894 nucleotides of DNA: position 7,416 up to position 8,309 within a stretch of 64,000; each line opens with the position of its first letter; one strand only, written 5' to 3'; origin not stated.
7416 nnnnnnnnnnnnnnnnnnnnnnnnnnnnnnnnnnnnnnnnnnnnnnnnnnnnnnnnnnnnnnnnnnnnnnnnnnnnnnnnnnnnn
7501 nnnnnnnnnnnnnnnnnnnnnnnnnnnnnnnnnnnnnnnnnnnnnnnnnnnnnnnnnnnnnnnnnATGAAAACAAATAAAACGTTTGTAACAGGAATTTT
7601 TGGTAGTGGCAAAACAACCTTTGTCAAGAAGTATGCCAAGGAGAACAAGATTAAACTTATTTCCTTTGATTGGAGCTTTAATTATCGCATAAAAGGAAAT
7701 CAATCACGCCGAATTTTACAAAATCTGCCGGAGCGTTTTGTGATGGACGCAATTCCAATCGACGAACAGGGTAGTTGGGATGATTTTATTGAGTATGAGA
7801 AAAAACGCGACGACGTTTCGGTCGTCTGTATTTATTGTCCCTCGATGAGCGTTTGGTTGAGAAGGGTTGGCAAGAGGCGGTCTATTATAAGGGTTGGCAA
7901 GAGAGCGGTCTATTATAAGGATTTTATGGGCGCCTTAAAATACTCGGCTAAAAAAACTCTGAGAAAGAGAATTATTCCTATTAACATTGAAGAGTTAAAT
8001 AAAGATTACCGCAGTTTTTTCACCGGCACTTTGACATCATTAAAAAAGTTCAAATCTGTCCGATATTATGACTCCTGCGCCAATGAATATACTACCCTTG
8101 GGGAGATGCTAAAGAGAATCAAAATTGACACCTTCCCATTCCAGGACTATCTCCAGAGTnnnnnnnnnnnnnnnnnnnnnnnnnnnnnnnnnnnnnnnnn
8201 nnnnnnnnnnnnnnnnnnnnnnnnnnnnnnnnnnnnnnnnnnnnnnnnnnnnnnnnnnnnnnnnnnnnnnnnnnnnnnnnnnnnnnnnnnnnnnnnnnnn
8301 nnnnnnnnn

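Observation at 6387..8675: Glycosyltransferase + P-loop NTPase + methyltransferase fused in one 762-aa protein, with a frame-switching internal tandem duplication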

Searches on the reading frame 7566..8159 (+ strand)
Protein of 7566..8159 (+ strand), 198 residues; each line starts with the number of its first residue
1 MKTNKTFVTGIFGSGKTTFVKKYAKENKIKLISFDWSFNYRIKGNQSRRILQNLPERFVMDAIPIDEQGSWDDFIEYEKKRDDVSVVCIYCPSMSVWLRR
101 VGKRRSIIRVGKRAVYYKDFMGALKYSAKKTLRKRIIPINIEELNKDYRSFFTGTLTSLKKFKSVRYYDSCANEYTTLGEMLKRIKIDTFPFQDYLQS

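Call 3: search_protein_families(library=pfam, proteins=[window:7566-8130:+], max_evalue=1)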
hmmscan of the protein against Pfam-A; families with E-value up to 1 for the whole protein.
window:7566-8130:+ (188 aa): 14 families
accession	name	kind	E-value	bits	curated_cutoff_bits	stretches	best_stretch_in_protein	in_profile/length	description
PF13479.12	AAA_24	-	0.0003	21.1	27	1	4-159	3-76/195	AAA domain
PF13207.12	AAA_17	-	0.00059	20.6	27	1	9-34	1-26/136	AAA domain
PF13173.12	AAA_14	-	0.00067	20.1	27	1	6-73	5-76/129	AAA domain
PF13671.12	AAA_33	-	0.0018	19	27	1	8-50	4-45/143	AAA domain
PF13401.12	AAA_22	-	0.002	18.9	27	1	6-92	8-42/130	AAA domain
PF02492.25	cobW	-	0.016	15.2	20.7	1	6-27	3-24/180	CobW/HypB/UreG, nucleotide-binding domain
PF12775.13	AAA_7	-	0.02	14.8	25.8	1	4-53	34-84/181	P-loop containing dynein motor region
PF13238.12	AAA_18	-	0.028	15.3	29.4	1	7-78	2-66/128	AAA domain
PF03266.21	NTPase_1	-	0.032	14.5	23.9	1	6-27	2-23/168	NTPase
PF03029.23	ATP_bind_1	-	0.039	14.2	27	1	8-24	1-17/240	Conserved hypothetical ATP binding protein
PF02367.23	TsaE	-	0.063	13.7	26.6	1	7-29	25-47/128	Threonylcarbamoyl adenosine biosynthesis protein TsaE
PF20720.3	nSTAND3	-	0.066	13.3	27.2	0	97-137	50-91/155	Novel STAND NTPase 3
PF01443.25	Viral_helicase1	-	0.095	12.9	21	1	7-67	2-67/228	Viral superfamily 1 RNA helicase core domain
PF00004.35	AAA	-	0.11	13.4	21.2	1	8-37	3-32/131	ATPase family associated with various cellular activities (AAA)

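Call 45: predict_structure(alignment_id=A3)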
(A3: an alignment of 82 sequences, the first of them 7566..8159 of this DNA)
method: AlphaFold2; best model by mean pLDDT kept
length: 198 residues; sequences in the alignment: 82
mean_pLDDT: 89.9   pTM: 0.84
mean pLDDT of the five models: 89.9, 88.9, 88.9, 88.9, 88.3
residues with pLDDT >= 90: 156; 70-90: 20; 50-70: 13; < 50: 9
segments of 3 or more residues with pLDDT < 50: 108-110, 113-118
pLDDT, mean of each block of 10 residues (from residue 1): 88 96 97 96 95 98 96 97 97 95 67 49 71 77 94 95 98 98 98 95
secondary structure, 60 per line:
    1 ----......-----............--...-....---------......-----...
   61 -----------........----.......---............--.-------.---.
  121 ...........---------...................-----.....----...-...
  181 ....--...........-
elements in order: E5-10 H16-27 E30-32 H34-37 H47-52 E58-60 H72-79 E84-90 H94-105 H120-131 H141-159 E165-169 E174-176 H178-184 H187-197
